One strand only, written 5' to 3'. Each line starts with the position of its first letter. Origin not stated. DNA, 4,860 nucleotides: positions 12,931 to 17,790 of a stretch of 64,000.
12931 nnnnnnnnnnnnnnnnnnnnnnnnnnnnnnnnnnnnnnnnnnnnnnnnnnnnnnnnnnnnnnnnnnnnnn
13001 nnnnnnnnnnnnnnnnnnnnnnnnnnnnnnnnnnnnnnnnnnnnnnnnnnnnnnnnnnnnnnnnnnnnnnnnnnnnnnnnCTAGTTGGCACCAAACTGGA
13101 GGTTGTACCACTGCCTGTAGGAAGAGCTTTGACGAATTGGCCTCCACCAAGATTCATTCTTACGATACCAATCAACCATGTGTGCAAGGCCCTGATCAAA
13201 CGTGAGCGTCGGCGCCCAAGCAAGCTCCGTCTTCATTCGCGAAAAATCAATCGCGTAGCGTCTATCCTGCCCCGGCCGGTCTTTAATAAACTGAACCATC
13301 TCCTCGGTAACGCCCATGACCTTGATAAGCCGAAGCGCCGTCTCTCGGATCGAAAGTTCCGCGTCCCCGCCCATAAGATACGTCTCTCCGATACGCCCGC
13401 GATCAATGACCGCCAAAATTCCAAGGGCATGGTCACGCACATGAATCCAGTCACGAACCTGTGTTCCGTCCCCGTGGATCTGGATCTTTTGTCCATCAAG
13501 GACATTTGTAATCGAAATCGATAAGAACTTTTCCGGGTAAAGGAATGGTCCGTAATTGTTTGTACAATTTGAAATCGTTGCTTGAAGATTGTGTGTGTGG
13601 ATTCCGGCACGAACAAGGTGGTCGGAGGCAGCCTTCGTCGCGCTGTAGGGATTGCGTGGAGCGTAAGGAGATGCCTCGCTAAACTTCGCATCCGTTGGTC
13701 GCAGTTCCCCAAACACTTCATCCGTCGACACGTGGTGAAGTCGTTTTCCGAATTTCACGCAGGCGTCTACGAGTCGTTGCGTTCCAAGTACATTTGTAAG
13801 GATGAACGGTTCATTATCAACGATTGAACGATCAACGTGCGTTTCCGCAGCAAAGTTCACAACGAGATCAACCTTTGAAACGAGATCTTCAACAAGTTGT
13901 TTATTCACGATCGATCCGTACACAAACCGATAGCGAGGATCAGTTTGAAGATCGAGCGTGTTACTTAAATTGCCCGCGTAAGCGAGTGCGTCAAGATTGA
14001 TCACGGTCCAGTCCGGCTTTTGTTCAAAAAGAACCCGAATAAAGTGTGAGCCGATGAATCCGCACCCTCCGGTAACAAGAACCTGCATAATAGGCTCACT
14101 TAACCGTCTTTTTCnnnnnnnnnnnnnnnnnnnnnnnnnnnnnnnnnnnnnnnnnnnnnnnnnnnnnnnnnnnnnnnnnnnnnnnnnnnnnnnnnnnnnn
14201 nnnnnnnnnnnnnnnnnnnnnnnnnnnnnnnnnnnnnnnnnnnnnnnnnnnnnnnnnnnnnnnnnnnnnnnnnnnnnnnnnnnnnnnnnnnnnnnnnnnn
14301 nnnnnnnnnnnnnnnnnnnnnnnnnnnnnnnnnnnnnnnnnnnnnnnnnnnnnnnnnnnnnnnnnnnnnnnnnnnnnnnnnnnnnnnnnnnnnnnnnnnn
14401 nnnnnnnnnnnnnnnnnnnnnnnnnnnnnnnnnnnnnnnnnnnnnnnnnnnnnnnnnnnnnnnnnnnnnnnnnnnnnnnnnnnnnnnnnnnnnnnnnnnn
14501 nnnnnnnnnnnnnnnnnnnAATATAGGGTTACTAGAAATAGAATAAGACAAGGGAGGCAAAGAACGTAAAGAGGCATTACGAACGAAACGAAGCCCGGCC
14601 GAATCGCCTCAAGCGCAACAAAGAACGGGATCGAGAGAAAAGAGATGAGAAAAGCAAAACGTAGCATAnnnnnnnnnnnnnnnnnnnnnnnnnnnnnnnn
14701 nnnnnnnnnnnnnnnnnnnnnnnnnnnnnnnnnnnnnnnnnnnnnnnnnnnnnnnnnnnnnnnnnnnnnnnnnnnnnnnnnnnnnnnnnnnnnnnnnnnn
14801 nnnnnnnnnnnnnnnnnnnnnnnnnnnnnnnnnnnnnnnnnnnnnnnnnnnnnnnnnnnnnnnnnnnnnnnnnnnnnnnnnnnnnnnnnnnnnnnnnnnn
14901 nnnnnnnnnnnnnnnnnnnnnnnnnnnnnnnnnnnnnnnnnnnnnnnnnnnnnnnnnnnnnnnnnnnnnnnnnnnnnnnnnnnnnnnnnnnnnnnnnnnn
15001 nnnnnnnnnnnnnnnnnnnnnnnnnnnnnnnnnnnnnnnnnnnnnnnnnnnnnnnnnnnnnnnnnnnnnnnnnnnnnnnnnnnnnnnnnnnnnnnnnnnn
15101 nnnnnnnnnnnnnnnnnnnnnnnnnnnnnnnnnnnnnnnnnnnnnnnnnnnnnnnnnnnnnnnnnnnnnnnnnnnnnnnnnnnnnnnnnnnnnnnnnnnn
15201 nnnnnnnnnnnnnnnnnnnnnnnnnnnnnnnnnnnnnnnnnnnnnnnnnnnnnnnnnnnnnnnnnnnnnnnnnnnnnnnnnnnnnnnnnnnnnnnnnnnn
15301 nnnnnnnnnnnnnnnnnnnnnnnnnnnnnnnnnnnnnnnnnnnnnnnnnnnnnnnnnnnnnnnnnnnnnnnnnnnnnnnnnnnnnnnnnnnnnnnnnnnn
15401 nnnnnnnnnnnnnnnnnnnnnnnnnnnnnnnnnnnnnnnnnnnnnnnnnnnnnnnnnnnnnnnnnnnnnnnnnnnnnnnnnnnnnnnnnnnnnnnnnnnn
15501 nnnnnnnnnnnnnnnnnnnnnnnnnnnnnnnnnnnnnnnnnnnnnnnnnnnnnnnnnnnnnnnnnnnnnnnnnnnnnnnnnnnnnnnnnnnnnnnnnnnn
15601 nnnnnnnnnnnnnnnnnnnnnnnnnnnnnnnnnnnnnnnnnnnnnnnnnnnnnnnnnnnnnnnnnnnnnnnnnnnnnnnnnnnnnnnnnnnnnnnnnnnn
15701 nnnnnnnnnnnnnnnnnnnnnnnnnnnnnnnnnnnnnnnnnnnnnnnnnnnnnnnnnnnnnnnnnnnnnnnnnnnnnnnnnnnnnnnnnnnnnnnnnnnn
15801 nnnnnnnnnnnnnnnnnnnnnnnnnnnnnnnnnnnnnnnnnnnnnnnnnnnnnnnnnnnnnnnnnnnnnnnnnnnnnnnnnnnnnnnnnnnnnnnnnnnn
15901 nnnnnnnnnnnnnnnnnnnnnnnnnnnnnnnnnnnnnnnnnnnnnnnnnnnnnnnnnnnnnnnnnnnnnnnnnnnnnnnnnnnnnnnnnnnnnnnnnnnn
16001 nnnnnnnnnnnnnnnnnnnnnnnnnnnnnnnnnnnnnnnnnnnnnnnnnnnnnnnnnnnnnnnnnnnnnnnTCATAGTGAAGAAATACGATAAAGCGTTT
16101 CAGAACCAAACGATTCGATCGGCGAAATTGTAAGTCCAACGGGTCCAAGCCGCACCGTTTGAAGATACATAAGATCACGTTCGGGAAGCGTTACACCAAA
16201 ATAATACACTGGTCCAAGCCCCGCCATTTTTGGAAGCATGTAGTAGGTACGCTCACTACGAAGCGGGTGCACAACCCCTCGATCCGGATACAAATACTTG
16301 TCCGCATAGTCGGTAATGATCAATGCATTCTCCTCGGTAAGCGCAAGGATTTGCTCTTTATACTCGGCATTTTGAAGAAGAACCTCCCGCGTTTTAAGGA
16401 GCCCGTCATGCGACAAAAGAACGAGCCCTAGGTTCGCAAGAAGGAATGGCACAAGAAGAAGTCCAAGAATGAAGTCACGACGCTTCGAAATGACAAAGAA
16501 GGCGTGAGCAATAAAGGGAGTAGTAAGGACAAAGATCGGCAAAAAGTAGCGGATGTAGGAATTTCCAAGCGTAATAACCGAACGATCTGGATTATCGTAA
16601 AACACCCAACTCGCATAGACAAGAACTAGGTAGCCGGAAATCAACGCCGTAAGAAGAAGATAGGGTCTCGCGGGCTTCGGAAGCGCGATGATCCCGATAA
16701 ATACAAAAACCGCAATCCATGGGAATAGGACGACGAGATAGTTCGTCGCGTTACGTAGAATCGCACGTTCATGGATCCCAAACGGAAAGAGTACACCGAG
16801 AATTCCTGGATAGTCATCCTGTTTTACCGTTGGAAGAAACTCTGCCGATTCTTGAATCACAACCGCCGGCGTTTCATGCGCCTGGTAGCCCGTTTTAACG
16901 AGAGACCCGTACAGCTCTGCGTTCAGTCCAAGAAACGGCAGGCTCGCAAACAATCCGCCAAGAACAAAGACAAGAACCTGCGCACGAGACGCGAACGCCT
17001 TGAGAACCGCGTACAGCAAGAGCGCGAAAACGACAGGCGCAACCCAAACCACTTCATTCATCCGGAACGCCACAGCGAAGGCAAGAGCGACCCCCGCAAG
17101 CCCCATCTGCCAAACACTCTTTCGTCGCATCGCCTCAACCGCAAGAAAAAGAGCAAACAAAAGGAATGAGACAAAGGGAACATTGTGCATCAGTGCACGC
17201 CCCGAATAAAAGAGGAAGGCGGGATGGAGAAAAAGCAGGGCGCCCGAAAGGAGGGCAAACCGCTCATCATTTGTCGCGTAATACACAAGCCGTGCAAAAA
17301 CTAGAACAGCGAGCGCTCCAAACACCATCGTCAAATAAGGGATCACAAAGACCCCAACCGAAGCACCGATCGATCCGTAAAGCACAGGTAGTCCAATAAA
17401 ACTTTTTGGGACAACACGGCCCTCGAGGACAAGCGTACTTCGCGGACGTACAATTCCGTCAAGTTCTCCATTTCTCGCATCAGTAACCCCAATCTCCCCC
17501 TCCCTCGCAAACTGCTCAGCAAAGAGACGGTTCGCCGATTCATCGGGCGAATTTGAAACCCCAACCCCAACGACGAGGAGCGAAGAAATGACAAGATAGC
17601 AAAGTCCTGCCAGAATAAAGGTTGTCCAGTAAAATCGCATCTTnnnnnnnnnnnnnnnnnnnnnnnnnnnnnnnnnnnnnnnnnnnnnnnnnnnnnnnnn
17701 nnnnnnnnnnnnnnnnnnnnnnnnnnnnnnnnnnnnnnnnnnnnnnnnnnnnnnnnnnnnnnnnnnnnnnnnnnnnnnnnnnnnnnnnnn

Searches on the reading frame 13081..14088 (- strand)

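Call 18: search_protein_families(library=pfam, proteins=[window:13081-14088:-], max_evalue=0.001)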
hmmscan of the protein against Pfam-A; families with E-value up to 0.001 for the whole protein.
window:13081-14088:- (335 aa): 7 families
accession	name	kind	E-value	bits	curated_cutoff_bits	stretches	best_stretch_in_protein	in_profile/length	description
PF16363.11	GDP_Man_Dehyd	-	3.2e-65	221.2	27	1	4-304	1-332/332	GDP-mannose 4,6 dehydratase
PF01370.27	Epimerase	-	1.5e-58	198.5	20.9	1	3-240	1-240/240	NAD dependent epimerase/dehydratase family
PF04321.23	RmlD_sub_bind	-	3.2e-19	69.6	27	1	1-271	1-246/287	RmlD substrate binding domain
PF01073.25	3Beta_HSD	-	5.6e-18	65.4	22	1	4-219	1-220/280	3-beta hydroxysteroid dehydrogenase/isomerase family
PF07993.18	NAD_binding_4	-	1.5e-15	57.5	20.1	1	5-174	1-203/258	Male sterility protein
PF02719.21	Polysacc_synt_2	-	5.4e-14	52.5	20.2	1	3-272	1-265/293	Polysaccharide biosynthesis protein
PF13460.12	NAD_binding_10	-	0.00056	20.3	27.2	1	7-161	1-133/184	NAD(P)H-binding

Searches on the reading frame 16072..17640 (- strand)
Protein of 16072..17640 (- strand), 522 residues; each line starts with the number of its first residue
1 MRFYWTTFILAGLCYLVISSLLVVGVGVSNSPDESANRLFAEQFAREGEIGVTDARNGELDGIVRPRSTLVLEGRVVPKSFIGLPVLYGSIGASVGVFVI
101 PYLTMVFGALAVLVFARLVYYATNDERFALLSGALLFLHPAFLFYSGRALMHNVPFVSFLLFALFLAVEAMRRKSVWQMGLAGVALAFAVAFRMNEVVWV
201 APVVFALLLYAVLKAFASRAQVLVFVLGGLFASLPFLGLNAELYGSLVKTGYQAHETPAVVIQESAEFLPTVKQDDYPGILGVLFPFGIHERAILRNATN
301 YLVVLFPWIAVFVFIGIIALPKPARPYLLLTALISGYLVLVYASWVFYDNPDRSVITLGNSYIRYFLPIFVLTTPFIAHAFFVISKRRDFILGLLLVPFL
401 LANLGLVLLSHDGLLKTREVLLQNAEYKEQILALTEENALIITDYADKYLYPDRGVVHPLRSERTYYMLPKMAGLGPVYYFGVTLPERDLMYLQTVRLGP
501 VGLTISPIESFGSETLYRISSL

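Call 18: search_protein_families(library=pfam, proteins=[window:16072-17640:-], max_evalue=0.001)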
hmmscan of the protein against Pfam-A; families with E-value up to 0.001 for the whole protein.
window:16072-17640:- (522 aa): 2 families
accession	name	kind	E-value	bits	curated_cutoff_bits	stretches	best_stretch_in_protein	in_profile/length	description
PF02366.24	PMT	-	1.5e-05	25.1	22.7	1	102-214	87-203/245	Dolichyl-phosphate-mannose-protein mannosyltransferase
PF13231.12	PMT_2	-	3.5e-05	24.5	26.1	1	98-235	22-156/160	Dolichyl-phosphate-mannose-protein mannosyltransferase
